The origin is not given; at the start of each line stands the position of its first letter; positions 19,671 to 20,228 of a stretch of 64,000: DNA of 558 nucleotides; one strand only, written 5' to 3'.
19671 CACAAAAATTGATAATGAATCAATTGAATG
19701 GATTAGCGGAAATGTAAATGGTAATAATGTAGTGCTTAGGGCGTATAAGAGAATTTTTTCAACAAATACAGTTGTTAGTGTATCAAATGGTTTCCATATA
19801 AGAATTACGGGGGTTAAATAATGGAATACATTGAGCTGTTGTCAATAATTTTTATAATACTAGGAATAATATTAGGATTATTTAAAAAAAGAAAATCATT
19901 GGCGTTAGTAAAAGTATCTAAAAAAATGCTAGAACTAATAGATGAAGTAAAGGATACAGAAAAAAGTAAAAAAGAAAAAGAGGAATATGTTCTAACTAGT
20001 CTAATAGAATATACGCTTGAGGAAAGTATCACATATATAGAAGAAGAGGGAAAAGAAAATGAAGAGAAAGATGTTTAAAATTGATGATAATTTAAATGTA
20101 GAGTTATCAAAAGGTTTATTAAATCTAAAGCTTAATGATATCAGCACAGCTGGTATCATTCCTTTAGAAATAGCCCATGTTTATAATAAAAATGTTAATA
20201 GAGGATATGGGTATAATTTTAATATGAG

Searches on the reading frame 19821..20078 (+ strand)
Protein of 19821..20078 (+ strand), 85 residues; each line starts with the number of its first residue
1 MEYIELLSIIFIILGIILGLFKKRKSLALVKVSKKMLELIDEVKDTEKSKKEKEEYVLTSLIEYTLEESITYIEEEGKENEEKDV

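Call 31: search_protein_families(library=pfam, proteins=[window:19821-20078:+], max_evalue=0.01)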
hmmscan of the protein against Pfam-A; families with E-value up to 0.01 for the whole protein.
window:19821-20078:+ (85 aa): 0 families

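Call 65: search_protein_families(library=phrogs, proteins=[window:19821-20078:+], max_evalue=0.001)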
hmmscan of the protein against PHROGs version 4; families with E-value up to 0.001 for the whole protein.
window:19821-20078:+ (85 aa): 0 families

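Call 66: search_protein_families(library=padloc, proteins=[window:19821-20078:+], max_evalue=0.001)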
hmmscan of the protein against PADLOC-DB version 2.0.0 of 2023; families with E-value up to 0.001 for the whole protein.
window:19821-20078:+ (85 aa): 0 families

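Call 102: search_protein_families(library=ncbifam, proteins=[window:19821-20078:+], max_evalue=0.1)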
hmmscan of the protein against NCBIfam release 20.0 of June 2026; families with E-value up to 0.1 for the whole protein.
window:19821-20078:+ (85 aa): 1 family
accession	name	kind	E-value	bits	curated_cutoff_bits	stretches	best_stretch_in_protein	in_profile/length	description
NF000780.0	PRK00052.4-1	equivalog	0.06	12.6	547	1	5-67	254-312/327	prolipoprotein diacylglyceryl transferase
